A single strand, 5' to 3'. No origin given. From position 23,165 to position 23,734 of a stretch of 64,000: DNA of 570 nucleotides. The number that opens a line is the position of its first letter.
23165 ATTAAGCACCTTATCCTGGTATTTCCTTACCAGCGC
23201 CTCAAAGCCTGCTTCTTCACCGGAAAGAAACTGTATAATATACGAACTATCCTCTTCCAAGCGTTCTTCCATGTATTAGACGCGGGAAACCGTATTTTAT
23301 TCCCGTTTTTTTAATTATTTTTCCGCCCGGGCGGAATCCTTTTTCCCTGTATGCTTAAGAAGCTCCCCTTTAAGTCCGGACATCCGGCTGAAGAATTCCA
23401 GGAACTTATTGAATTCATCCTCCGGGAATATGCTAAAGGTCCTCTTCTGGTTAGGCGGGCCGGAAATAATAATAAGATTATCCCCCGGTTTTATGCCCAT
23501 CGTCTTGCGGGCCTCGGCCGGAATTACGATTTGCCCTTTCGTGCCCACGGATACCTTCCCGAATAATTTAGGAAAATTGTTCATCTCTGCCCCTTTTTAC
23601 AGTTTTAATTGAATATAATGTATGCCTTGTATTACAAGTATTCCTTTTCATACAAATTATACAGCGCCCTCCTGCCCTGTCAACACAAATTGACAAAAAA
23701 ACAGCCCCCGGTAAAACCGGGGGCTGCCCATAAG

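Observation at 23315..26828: Acetate kinase followed by a catalytically degenerate acetate-kinase paralogue and a degenerate FolE2-like protein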

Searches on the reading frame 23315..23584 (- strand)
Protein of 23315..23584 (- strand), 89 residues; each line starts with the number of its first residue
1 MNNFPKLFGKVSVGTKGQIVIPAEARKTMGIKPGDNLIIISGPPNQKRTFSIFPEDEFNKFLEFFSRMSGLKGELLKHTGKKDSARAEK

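Call 3: search_protein_families(library=pfam, proteins=[window:23315-23584:-], max_evalue=0.01)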
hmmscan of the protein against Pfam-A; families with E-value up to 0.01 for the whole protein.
window:23315-23584:- (89 aa): 2 families
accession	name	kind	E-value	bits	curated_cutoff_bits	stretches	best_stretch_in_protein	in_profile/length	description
PF04014.23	MazE_antitoxin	-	6.8e-08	32.8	24.7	1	11-41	2-32/48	Antidote-toxin recognition MazE, bacterial antitoxin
PF14250.11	AbrB-like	-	0.0045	17.5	25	1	10-39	32-61/70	AbrB-like transcriptional regulator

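Call 4: search_protein_families(library=ncbifam, proteins=[window:23315-23584:-], max_evalue=0.01)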
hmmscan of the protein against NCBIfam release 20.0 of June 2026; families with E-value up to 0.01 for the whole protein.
window:23315-23584:- (89 aa): 5 families
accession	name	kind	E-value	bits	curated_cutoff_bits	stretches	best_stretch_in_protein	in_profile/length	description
TIGR01439.1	lp_hng_hel_AbrB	domain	8.6e-12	44.6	28.3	1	10-40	1-31/44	transcriptional regulator, AbrB family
NF040962.1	near_HgcAB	equivalog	1.2e-08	34.7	70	1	11-42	8-39/70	HgcAB-associated protein HgcC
NF050106.1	TA_MazE_antitoxin_Deino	equivalog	0.00042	20.4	65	1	17-60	1-43/65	type II toxin-antitoxin system MazE family antitoxin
NF006352.0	PRK08577.1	equivalog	0.0031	17.6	140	1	11-42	7-38/136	hypothetical protein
NF000361.1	self_FomB_kinase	exception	0.0057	15.8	400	1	36-81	231-279/325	FomB family phosphonate monophosphate kinase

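Call 87: search_protein_families(library=padloc, proteins=[window:23315-23584:-], max_evalue=0.01)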
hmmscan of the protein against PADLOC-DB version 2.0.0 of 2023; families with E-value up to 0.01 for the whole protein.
window:23315-23584:- (89 aa): 0 families
